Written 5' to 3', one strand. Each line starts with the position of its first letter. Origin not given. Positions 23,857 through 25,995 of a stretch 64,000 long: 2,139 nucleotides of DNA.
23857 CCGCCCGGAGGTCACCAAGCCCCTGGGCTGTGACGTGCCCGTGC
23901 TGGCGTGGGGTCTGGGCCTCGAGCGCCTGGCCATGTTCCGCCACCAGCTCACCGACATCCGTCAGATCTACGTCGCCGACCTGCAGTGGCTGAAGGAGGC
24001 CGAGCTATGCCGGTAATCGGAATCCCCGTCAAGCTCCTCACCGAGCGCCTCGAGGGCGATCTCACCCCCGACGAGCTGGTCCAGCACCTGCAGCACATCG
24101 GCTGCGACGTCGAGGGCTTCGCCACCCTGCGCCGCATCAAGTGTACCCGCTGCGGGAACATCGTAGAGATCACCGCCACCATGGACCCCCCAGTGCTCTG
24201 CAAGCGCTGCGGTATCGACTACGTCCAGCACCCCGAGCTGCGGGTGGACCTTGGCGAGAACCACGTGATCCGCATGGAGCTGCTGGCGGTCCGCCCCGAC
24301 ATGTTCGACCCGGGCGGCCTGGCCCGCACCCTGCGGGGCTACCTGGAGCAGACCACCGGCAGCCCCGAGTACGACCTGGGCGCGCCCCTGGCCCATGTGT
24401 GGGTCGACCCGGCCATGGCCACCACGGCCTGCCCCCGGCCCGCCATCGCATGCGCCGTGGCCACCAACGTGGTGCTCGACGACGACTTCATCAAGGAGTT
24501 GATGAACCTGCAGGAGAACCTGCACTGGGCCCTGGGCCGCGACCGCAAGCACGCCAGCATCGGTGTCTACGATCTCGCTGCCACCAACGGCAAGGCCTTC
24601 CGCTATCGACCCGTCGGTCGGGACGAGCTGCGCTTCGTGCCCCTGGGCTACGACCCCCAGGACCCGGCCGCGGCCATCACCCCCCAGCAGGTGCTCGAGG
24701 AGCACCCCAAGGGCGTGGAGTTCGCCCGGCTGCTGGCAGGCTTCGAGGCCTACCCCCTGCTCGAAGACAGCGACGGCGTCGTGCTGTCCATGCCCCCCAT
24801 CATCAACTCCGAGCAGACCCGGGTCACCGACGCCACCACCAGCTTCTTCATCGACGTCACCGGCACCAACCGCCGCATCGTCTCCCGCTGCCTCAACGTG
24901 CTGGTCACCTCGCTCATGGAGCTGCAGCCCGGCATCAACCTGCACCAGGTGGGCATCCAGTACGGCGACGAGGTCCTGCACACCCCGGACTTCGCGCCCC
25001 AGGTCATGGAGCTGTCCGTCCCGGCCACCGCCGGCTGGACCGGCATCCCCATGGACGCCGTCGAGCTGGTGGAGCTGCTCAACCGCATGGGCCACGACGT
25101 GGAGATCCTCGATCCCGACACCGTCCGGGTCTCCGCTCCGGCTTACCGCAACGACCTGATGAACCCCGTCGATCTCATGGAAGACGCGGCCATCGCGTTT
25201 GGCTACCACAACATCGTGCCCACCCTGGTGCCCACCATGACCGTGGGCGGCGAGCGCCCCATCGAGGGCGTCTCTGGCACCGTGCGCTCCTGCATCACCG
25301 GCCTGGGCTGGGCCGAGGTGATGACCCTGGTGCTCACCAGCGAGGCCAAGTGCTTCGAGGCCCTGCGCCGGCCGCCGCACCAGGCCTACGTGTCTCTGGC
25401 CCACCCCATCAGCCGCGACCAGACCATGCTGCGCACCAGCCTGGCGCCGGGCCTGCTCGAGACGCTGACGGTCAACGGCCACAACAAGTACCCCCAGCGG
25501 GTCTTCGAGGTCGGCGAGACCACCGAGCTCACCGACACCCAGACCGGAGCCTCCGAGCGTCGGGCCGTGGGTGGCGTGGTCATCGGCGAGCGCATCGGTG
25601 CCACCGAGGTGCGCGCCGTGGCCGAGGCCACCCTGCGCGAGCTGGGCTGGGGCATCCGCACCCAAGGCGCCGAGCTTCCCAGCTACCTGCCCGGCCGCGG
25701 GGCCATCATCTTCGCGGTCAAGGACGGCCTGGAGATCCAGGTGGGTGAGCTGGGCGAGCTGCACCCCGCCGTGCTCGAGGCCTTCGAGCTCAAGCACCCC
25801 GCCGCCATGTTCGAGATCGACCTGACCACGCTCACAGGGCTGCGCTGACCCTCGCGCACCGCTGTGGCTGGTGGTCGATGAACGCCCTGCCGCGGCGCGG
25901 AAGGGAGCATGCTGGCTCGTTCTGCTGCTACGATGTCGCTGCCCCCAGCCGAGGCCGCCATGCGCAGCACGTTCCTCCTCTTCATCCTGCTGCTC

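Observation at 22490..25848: Archaeal/eukaryotic-type PheRS (long alpha with wHTH N-domain; ~613-aa beta) in a myxobacterial genome, with a zinc-ribbon insertion in beta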

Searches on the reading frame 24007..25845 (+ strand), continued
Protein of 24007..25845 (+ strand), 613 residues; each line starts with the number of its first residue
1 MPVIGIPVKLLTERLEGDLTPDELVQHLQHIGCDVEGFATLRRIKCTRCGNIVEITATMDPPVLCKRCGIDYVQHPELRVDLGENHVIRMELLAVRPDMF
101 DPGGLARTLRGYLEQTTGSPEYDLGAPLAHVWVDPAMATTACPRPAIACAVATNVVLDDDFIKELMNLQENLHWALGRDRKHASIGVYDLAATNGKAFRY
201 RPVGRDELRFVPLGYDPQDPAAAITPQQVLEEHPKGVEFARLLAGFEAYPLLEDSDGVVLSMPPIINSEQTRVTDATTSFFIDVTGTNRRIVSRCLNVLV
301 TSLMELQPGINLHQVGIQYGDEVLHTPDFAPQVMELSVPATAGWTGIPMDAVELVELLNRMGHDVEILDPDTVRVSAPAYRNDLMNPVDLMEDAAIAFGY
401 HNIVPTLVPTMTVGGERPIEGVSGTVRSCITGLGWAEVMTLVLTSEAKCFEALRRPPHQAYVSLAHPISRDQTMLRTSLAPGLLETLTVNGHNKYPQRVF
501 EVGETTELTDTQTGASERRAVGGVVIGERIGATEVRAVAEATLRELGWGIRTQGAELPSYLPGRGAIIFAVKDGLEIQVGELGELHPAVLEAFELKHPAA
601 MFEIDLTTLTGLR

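Call 46: fold_search(model_id=the predicted structure, library=pdb)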
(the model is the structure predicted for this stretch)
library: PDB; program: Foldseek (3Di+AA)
matches with E <= 10: 1130; with E <= 0.001: 628
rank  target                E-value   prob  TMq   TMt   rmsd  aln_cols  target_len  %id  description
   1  8s8b_C                6.2e-50  1.00  0.55  0.57  19.6       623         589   25  Phenylalanyl-tRNA Synthetase Domain Swap: evolutionary advantage? (released 2025-03-19)
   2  3l4g_B                1.7e-46  1.00  0.79  0.82   4.5       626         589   25  Crystal structure of Homo Sapiens cytoplasmic Phenylalanyl-tRNA synthetase (released 2010-03-09)
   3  7by6_B                3.0e-45  1.00  0.55  0.55  19.4       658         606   21  Plasmodium vivax cytoplasmic Phenylalanyl-tRNA synthetase in complex with BRD1389 (released 2020-11-04)
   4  9a5b_B                2.3e-32  1.00  0.61  0.49  10.4       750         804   17  Integrative model of SYFA-SYFB by crosslinking MS and deep learning (released 2024-09-18)
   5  4p71_A                1.7e-31  1.00  0.58  0.46  11.6       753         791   18  Apo PheRS from P. aeuriginosa (released 2014-06-25)
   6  2rhs_D                2.1e-31  1.00  0.61  0.49  10.5       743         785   14  PheRS from Staphylococcus haemolyticus- rational protein engineering and inhibitor studies (released 2007-11-06)
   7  9drs_E                2.6e-31  1.00  0.62  0.49   9.8       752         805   16  Crystal structure of M. tuberculosis PheRS-tRNA complex bound to inhibitor D-116 (released 2025-02-12)
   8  2cxi_A                2.9e-31  1.00  0.54  0.94   2.2       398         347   28  Crystal Structure Of An N-terminal Fragment Of The Phenylalanyl-tRNA Synthetase Beta-Subunit From Pyrococcus Horikoshi (released 2006-09-19)
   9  2rhs_B                5.0e-31  1.00  0.64  0.52   9.3       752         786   15  PheRS from Staphylococcus haemolyticus- rational protein engineering and inhibitor studies (released 2007-11-06)
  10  1pys_B                5.0e-31  1.00  0.59  0.48  10.2       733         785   17  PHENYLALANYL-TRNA SYNTHETASE FROM THERMUS THERMOPHILUS (released 1997-11-19)
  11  7k98_E                8.1e-31  1.00  0.62  0.47  10.1       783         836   17  Preaminoacylation complex of M. tuberculosis PheRS with cognate precursor tRNA and 5'-O-(N-phenylalanyl)sulfamoyl-aden (released 2021-05-12)
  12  6p8t_B                9.5e-31  1.00  0.56  0.46  11.4       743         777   16  Acinetobacter baumannii tRNA synthetase in complex with compound 1 (released 2020-11-18)
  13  7k98_B                1.0e-30  1.00  0.61  0.47  10.4       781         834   16  Preaminoacylation complex of M. tuberculosis PheRS with cognate precursor tRNA and 5'-O-(N-phenylalanyl)sulfamoyl-aden (released 2021-05-12)
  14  6p8t_A                1.6e-30  1.00  0.56  0.45  11.6       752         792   16  Acinetobacter baumannii tRNA synthetase in complex with compound 1 (released 2020-11-18)
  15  9drv_E                3.3e-30  1.00  0.63  0.49   9.5       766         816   16  Crystal structure of M. tuberculosis PheRS-tRNA complex bound to inhibitor D-004 (released 2025-02-12)
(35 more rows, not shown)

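Call 53: find_encoding_contigs(protein=P0001, flank=10000, max_places=4)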
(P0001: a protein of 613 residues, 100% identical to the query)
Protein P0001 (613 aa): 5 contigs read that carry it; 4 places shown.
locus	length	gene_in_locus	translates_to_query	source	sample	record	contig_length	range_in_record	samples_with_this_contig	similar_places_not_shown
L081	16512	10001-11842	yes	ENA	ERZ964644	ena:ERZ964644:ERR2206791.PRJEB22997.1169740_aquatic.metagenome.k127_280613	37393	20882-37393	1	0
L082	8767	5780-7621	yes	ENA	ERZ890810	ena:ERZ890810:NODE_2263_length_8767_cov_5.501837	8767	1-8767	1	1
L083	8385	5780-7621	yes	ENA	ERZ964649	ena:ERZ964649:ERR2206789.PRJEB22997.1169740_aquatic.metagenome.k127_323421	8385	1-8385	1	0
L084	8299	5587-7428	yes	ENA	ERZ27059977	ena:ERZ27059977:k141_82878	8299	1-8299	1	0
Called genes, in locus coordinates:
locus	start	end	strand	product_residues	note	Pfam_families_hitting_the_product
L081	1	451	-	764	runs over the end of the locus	PF00580:UvrD-helicase, PF13245:AAA_19, PF13604:AAA_30 (faint), PF01443:Viral_helicase1 (faint), PF13361:UvrD_C, PF13538:UvrD_C_2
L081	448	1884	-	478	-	-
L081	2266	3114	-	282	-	-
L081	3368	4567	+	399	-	PF00202:Aminotran_3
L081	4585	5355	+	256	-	-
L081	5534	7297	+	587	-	PF00501:AMP-binding, PF23562:AMP-binding_C_3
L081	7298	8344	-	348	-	PF10604:Polyketide_cyc2, PF06445:GyrI-like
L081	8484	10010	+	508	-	PF09339:HTH_IclR (weak), PF12802:MarR_2 (weak), PF01409:tRNA-synt_2d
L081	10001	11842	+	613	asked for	PF03484:B5, PF17759:tRNA_synthFbeta, PF01409:tRNA-synt_2d (weak)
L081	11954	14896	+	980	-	PF11617:Cu-binding_MopE, PF14258:DUF4350 (weak)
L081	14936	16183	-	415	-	PF13487:HD_5 (weak), PF01966:HD, PF08668:HDOD (weak), PF13487:HD_5, PF01966:HD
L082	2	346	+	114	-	?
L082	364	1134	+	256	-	-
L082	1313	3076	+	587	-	PF00501:AMP-binding, PF23562:AMP-binding_C_3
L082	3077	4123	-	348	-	PF10604:Polyketide_cyc2, PF06445:GyrI-like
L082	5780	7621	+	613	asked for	PF03484:B5, PF17759:tRNA_synthFbeta, PF01409:tRNA-synt_2d (weak)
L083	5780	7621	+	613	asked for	PF03484:B5, PF17759:tRNA_synthFbeta, PF01409:tRNA-synt_2d (weak)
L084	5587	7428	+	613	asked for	PF03484:B5, PF17759:tRNA_synthFbeta, PF01409:tRNA-synt_2d (weak)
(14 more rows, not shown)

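Call 66: find_encoding_contigs(protein=P0275, flank=8000, max_places=2)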
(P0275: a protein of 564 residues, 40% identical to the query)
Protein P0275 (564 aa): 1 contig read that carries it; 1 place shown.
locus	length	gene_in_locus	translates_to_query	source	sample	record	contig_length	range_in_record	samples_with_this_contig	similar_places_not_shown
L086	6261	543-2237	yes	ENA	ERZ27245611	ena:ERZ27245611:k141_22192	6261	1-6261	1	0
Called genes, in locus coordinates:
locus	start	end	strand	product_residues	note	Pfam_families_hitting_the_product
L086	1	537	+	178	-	?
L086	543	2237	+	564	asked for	PF03483:B3_4, PF03484:B5, PF17759:tRNA_synthFbeta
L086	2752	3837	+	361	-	PF00579:tRNA-synt_1b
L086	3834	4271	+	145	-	PF01751:Toprim, PF13662:Toprim_4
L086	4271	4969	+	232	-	PF02811:PHP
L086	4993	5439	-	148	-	PF14478:DUF4430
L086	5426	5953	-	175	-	PF07155:ECF-ribofla_trS, PF12822:ECF_trnsprt (weak)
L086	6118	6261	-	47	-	?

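Call 68: find_encoding_contigs(protein=P0282, flank=10000, max_places=1)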
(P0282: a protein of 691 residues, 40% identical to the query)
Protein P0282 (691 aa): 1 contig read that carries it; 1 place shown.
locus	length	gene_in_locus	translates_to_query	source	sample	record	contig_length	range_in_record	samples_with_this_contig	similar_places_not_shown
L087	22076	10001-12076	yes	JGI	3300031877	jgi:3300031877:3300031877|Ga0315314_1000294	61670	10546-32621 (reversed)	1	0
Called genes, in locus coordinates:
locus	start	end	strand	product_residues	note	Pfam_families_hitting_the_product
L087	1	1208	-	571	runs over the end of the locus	PF01935:DUF87 (weak)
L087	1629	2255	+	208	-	PF26355:HTH_VMAP-M9 (faint)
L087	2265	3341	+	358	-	PF13489:Methyltransf_23 (weak), PF08242:Methyltransf_12 (faint), PF13847:Methyltransf_31 (faint)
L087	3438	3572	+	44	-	-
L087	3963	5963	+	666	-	PF00282:Pyridoxal_deC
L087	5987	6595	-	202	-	-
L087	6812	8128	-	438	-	PF00009:GTP_EFTU, PF03144:GTP_EFTU_D2, PF03143:GTP_EFTU_D3, PF22594:GTP-eEF1A_C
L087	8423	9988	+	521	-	PF01409:tRNA-synt_2d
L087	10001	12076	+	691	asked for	PF08271:Zn_Ribbon_TF (faint), PF03483:B3_4 (weak), PF03484:B5, PF17759:tRNA_synthFbeta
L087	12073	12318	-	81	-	-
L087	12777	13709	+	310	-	PF13191:AAA_16 (faint), PF13401:AAA_22 (weak)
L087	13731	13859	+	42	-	-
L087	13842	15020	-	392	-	PF00589:Phage_integrase (weak)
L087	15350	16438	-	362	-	PF02086:MethyltransfD12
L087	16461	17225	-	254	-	-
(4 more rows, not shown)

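Call 69: find_encoding_contigs(protein=P0274, flank=10000, max_places=1)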
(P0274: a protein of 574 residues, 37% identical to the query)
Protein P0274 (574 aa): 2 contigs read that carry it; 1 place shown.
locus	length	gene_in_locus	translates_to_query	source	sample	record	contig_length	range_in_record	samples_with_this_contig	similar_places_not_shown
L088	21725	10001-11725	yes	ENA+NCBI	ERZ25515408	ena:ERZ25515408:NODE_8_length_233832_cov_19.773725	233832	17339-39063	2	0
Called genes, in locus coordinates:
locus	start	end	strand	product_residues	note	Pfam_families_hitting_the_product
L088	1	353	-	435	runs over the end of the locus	PF00672:HAMP, PF00211:Guanylate_cyc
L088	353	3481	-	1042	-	PF27051:TamB_N, PF04357:TamB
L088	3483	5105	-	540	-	PF07244:POTRA, PF08479:POTRA_2 (faint), PF07244:POTRA (weak), PF01103:Omp85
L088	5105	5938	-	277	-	PF08486:SpoIID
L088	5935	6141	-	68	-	-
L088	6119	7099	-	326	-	PF13458:Peripla_BP_6, PF01094:ANF_receptor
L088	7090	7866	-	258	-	PF00571:CBS (weak), PF03471:CorC_HlyC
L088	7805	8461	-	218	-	PF04367:DUF502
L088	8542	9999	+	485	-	PF00152:tRNA-synt_2 (faint), PF01409:tRNA-synt_2d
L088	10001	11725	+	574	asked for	PF03483:B3_4 (weak), PF03484:B5, PF17759:tRNA_synthFbeta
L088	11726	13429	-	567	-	PF02543:Carbam_trans_N, PF16861:Carbam_trans_C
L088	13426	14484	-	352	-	PF19040:SGNH (faint)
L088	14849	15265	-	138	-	PF01894:YjbQ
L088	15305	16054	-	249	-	PF21948:LplA-B_cat, PF03099:BPL_LplA_LipB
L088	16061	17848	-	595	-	PF01968:Hydantoinase_A (faint), PF13941:MutL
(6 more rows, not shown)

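Call 78: list_cluster_members(proteins=[P0352, P0294, P0290, P0289, P0285, P0365, P0334, P0331, P0286, P0292])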
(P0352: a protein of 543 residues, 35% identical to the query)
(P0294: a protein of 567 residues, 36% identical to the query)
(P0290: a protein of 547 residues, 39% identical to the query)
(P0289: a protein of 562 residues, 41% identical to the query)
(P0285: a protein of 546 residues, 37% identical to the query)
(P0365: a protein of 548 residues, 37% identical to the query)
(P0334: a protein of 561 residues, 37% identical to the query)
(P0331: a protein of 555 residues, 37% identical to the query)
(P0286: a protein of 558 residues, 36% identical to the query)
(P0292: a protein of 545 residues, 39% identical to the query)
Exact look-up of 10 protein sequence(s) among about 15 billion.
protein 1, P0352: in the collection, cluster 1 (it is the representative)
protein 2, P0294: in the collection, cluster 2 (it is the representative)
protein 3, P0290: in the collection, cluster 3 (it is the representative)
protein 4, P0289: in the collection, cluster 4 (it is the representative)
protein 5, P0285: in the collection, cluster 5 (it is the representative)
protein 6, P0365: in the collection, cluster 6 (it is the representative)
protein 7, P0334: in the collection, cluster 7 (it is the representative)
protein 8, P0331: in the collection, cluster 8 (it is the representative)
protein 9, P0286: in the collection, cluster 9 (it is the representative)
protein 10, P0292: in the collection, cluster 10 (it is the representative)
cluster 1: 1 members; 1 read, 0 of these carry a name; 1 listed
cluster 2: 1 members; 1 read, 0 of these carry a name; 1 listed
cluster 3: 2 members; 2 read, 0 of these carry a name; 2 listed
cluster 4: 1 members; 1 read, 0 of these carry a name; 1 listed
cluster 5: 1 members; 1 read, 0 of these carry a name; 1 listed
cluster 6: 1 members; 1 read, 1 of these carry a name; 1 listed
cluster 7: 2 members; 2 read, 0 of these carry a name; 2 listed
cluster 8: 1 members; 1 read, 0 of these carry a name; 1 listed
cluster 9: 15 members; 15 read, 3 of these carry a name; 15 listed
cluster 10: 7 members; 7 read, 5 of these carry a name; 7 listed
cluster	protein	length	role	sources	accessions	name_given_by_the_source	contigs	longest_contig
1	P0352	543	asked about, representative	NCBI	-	-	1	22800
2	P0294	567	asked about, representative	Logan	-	-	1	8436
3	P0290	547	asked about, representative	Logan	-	-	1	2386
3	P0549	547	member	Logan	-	-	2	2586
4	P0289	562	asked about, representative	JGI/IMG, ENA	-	-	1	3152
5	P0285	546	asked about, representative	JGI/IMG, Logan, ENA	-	-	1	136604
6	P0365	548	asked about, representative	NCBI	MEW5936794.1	MAG: phenylalanine--tRNA ligase subunit beta [Candidatus Thermoplasmatota archaeon]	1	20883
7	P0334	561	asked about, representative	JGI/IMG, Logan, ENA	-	-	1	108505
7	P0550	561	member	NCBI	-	-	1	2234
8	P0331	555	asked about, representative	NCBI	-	-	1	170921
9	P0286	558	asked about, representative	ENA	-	-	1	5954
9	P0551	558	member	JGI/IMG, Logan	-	phenylalanyl-tRNA synthetase beta chain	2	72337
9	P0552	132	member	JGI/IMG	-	phenylalanyl-tRNA synthetase beta chain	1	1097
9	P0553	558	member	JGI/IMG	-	phenylalanyl-tRNA synthetase beta chain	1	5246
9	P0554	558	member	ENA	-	-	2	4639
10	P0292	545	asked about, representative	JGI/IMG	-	phenylalanyl-tRNA synthetase beta chain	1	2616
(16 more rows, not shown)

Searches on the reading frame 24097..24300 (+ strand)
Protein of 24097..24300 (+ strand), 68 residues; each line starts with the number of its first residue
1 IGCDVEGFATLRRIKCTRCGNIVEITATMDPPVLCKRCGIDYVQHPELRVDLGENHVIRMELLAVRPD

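Call 59: search_protein_families(library=pfam, proteins=[window:24097-24300:+], max_evalue=10)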
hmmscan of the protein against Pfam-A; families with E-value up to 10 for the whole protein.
window:24097-24300:+ (68 aa): 17 families
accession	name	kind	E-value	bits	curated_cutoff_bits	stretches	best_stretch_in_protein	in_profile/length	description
PF09723.15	Zn_ribbon_8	-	0.0025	18.2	34.4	1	15-40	7-34/41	Zinc ribbon domain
PF06397.17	Desulfoferrod_N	-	0.0026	17.8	23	1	15-26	8-19/36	Desulfoferrodoxin, N-terminal domain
PF24749.2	DUF7695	-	0.016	15.4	25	1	13-41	6-35/58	Domain of unknown function (DUF7695)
PF01667.23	Ribosomal_S27e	-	0.034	14.3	24.5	1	13-39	7-33/55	Ribosomal protein S27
PF01155.25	HypA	-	0.065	13.7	28.9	1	13-44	70-98/112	Hydrogenase/urease nickel incorporation, metallochaperone, hypA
PF24734.1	DUF7685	-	0.065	13.6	27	1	15-38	1-31/43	Domain of unknown function (DUF7685)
PF14369.11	Zn_ribbon_19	-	0.1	13.2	30.8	1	16-43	5-32/35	zinc-ribbon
PF13878.12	zf-C2H2_3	-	0.1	12.9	27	1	35-44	16-25/40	zinc-finger of acetyl-transferase ESCO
PF22289.1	DmmA-like_C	-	0.12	12.8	27.4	1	13-40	1-26/44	Dimethylamine monooxygenase subunit DmmA-like, C-terminal domain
PF18439.7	zf_UBZ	-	0.21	11.7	25.6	0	14-26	3-15/32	Ubiquitin-Binding Zinc Finger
PF06827.20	zf-FPG_IleRS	-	0.23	11.8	21.3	1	15-38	3-27/30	Zinc finger found in FPG and IleRS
PF02132.21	RecR_ZnF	-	0.3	11.4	22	1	16-22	4-10/21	RecR, Cys4-zinc finger domain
PF19133.5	DUF5816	-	0.39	11.4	26.9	1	10-22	49-61/72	Family of unknown function (DUF5816)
PF03604.18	Zn_ribbon_RPAB4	-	0.48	10.6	24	1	15-39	2-24/32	DNA directed RNA polymerase, 7 kDa subunit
PF17848.7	Zn_ribbon_ACC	-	0.5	11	24.5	1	14-23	2-11/26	Acetyl-CoA carboxylase zinc finger domain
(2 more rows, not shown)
